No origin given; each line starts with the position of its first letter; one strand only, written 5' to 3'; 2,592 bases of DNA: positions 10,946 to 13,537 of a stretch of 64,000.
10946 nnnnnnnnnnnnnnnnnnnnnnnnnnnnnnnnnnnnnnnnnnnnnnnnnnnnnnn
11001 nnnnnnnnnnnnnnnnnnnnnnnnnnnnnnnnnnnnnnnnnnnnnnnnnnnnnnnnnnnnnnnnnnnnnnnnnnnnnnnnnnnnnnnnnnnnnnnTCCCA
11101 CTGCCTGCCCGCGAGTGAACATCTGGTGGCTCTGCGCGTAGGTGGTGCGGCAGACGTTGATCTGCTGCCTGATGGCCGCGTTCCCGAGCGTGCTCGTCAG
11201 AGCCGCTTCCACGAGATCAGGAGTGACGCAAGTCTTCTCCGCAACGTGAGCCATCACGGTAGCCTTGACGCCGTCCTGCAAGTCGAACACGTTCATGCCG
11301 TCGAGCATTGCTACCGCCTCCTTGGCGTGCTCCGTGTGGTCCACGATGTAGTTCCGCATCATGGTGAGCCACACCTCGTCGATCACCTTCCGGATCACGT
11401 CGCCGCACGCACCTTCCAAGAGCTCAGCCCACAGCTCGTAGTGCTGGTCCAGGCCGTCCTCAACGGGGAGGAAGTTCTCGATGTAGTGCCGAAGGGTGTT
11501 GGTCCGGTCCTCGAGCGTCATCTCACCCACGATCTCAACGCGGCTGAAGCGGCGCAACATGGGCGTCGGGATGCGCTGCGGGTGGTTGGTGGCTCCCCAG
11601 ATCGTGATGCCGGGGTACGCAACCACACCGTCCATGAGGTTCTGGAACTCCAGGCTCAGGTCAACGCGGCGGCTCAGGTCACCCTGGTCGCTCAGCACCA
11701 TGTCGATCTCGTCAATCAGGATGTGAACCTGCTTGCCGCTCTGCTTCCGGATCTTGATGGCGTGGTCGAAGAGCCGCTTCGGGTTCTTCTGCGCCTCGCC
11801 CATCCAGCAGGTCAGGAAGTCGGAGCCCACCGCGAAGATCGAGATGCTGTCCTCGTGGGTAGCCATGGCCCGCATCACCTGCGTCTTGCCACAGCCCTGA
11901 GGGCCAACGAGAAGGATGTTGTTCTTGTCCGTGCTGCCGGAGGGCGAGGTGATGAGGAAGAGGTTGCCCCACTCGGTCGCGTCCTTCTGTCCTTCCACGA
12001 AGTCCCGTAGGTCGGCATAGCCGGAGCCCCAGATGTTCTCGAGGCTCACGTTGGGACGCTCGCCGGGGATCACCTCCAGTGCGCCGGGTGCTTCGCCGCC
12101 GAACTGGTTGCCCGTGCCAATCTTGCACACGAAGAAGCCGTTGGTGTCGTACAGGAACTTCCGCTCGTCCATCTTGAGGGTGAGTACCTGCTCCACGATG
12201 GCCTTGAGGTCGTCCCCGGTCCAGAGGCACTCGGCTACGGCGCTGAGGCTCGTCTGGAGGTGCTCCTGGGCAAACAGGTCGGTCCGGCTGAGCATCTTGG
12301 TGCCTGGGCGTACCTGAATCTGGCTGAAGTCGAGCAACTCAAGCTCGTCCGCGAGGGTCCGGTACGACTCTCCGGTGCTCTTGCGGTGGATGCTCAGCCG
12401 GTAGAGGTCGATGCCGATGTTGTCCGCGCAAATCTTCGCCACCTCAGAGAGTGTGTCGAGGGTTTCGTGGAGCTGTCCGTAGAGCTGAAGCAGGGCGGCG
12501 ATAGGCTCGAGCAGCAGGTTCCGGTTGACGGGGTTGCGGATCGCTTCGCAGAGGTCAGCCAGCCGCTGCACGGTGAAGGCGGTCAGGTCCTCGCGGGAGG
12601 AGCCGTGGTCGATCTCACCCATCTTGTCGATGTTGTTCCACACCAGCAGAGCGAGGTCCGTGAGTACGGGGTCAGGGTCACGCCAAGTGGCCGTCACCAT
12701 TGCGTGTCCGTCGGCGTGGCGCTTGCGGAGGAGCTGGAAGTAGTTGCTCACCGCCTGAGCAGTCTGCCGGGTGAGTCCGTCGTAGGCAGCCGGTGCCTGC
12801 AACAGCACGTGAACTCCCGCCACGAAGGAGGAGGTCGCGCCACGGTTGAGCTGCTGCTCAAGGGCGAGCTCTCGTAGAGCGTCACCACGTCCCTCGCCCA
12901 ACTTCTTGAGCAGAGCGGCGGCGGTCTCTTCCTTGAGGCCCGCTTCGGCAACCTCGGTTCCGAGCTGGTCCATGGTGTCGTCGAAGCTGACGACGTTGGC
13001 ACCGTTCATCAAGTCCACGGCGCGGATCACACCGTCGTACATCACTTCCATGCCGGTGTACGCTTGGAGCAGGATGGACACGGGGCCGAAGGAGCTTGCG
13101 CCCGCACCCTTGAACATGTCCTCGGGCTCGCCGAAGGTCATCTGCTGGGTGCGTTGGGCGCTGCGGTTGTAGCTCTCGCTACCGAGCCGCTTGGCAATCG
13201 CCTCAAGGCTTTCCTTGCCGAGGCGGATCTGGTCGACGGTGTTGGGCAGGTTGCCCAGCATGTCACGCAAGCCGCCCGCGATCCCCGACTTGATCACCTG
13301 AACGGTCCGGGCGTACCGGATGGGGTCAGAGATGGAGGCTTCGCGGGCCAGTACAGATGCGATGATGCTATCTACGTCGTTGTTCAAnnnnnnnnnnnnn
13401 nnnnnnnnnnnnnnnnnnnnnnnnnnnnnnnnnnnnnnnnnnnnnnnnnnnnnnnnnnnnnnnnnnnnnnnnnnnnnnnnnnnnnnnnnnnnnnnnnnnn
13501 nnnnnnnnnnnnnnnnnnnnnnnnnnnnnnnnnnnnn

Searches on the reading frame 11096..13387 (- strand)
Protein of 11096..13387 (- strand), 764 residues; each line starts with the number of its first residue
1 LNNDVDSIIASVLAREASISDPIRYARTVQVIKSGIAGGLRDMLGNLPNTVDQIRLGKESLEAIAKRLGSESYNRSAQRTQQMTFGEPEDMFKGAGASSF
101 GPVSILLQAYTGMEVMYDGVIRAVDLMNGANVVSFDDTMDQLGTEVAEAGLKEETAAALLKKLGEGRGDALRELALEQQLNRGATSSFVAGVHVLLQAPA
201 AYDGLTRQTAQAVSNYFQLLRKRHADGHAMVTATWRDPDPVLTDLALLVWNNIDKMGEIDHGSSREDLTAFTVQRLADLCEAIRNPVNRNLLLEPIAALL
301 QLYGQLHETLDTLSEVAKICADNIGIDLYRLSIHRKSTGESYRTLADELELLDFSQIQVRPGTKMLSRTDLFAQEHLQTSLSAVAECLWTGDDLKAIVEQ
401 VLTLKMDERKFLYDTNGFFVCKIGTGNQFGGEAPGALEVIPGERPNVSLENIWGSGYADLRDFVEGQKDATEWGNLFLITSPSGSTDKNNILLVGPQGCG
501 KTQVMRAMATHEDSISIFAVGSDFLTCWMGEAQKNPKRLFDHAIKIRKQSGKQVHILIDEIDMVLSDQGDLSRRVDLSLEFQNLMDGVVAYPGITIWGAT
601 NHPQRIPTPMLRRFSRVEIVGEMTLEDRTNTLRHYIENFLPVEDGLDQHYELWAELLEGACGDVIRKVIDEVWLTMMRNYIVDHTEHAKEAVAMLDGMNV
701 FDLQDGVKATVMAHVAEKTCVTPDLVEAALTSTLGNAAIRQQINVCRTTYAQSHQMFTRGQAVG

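Call 13: search_protein_families(library=pfam, proteins=[window:11096-13387:-], max_evalue=0.001)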
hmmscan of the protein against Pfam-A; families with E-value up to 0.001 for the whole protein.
window:11096-13387:- (764 aa): 4 families
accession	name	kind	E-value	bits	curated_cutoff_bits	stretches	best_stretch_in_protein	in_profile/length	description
PF00004.35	AAA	-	1.3e-17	65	21.2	1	491-618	1-127/131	ATPase family associated with various cellular activities (AAA)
PF13173.12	AAA_14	-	0.00052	20.5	27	0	489-576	3-86/129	AAA domain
PF13401.12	AAA_22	-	0.00058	20.6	27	0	487-528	4-42/130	AAA domain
PF24389.1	ORC-CDC6-like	-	0.00089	18.5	27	0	486-510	30-54/571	ORC-CDC6-like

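Call 14: search_protein_families(library=phrogs, proteins=[window:11096-13387:-], max_evalue=0.001)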
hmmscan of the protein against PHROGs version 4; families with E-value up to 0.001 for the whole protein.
window:11096-13387:- (764 aa): 7 families
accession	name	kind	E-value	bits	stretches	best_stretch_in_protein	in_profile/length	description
phrog_3757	-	unknown function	3.1e-14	54.1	1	483-681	121-308/367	-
phrog_30773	-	unknown function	2.3e-10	40.4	1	484-679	192-387/666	-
phrog_168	-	DNA, RNA and nucleotide metabolism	4.9e-09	37.3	1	488-734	42-267/314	clamp loader of DNA polymerase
phrog_10401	-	other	2.6e-06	27.4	1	488-632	460-596/667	ATPase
phrog_9172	-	unknown function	7.2e-06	26.1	1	485-585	105-201/509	-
phrog_7485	-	unknown function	8.5e-05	22.7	1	488-641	227-376/430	-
phrog_4339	-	unknown function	0.00012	22.4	1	486-510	49-73/552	-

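Call 44: search_dna_similar(query=window:11096-13387:-, collection=phages, mode=protein, max_rows=15)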
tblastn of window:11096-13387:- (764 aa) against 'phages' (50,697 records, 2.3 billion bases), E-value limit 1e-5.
Records with a match: 28; places in all: 28; records where one place covers at least 80% of the query: 0.
Best place of each record, by identity: <60% 28.
By first word of the organism name: Pseudomonas 12; Paenibacillus 4; Listeria 2; Staphylococcus 2; Acinetobacter 2; Salmonella 2; Brevundimonas 2; Acutalibacteraceae 1; uncultured 1.
By host as written in the record: - 6; Pseudomonas aeruginosa PAO1 5; Pseudomonas aeruginosa 4; Listeria monocytogenes 2; Staphylococcus aureus 2; Paenibacillus larvae 2; Paenibacillus larvae 2006 2; Brevundimonas pondensis LVF1 2; and 3 more.
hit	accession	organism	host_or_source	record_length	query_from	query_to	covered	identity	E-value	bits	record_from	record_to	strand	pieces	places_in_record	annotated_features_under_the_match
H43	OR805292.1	Pseudomonas phage Cassandra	Pseudomonas aeruginosa PAO1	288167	418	694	36%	25.7%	5e-7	60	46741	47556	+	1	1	hypothetical protein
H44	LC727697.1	Pseudomonas phage sp. 30-2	Pseudomonas aeruginosa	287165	418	694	36%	25.7%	5e-7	60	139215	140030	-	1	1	hflB: ATP-dependent zinc metalloprotease FtsH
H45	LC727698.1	Pseudomonas phage sp. 30-3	Pseudomonas aeruginosa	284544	418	694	36%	25.3%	1e-6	59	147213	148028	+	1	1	ftsH: ATP-dependent zinc metalloprotease FtsH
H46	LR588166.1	Pseudomonas phage vB_PaeM_MIJ3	-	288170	418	694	36%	25.3%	1e-6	58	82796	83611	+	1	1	ftsH: ATP-dependent zinc metalloprotease FtsH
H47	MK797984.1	Pseudomonas phage vB_PaeM_PA5oct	-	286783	418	694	36%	25.3%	1e-6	58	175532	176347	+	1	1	cell division protein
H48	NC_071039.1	Pseudomonas phage vB_PaeM_PA5oct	-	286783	418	694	36%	25.3%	1e-6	58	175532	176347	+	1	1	cell division protein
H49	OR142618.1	Pseudomonas phage Callisto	Pseudomonas aeruginosa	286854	418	694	36%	25.3%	1e-6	58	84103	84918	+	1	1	ftsH: ATP-dependent zinc metalloprotease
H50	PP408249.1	Pseudomonas phage vB_Pa-PAC2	Pseudomonas aeruginosa PAO1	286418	418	694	36%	25.3%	1e-6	58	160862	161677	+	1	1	cell division-associated ATP-dependent zinc metalloprotease FtsH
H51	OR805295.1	Pseudomonas phage Paride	Pseudomonas aeruginosa PAO1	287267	418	694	36%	25.3%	1e-6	58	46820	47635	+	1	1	hypothetical protein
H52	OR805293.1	Pseudomonas phage Deifobo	Pseudomonas aeruginosa PAO1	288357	418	694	36%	25.3%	2e-6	58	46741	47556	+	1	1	hypothetical protein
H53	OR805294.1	Pseudomonas phage Ettore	Pseudomonas aeruginosa PAO1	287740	418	694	36%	25.3%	2e-6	58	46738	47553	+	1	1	hypothetical protein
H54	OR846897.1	Listeria phage LM 4-11-1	Listeria monocytogenes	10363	459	679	29%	28.8%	2e-7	61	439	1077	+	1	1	record has no annotation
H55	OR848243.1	Listeria phage LM 4-14-1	Listeria monocytogenes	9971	459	679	29%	28.8%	3e-7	61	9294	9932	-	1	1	record has no annotation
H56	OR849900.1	Staphylococcus phage SA 1298 Kay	Staphylococcus aureus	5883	459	678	29%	28.2%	2e-7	61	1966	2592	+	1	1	record has no annotation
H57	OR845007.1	Staphylococcus phage SA 1306 Kay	Staphylococcus aureus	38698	459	678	29%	28.2%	2e-7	61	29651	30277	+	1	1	record has no annotation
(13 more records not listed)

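Call 81: search_protein_families(library=ncbifam, proteins=[window:11096-13387:-], max_evalue=0.001)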
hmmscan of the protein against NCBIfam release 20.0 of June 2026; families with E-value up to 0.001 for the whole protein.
window:11096-13387:- (764 aa): 12 families
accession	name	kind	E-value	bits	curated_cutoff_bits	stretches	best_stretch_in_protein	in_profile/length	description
NF041006.2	cell_div_CdvC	equivalog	1.1e-25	90.4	650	1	439-702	92-347/370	cell division protein CdvC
TIGR01243.1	CDC48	subfamily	6.3e-16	57.8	802.65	1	434-690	437-686/733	CDC48 family AAA ATPase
TIGR01242.2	TIGR01242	subfamily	1.5e-13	50.5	500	1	485-679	145-338/362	proteasome-activating nucleotidase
NF003069.1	PRK03992.1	subfamily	7.3e-13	48.4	500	1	480-679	163-355/379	proteasome-activating nucleotidase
TIGR03689.1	pup_AAA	equivalog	1.7e-11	43.5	504.75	1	489-725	217-459/512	proteasome ATPase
NF047747.1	PrtsmActNtasePan2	equivalog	7.8e-11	41.8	700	1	443-685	144-381/397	proteasome-activating nucleotidase Pan2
NF047748.1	PrtsmActNtasePan1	equivalog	1.6e-10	40.6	750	1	444-679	142-372/405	proteasome-activating nucleotidase Pan1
NF042959.1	IteA_antiphage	equivalog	1.8e-10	40.5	510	1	487-691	124-315/367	anti-phage ATPase IteA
TIGR01241.2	FtsH_fam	equivalog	2.4e-10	39.8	600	1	491-679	198-385/598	ATP-dependent zinc metalloprotease FtsH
NF008004.0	PRK10733.1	equivalog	6.6e-09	34.3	1008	1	489-645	186-343/644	ATP-dependent zinc metalloprotease FtsH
TIGR00382.1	clpX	equivalog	0.00039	19.6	370.75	1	487-578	116-208/414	ATP-dependent protease ATP-binding subunit ClpX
NF003745.1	PRK05342.1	equivalog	0.0005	19.1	359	1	487-578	108-200/418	ATP-dependent Clp protease ATP-binding subunit ClpX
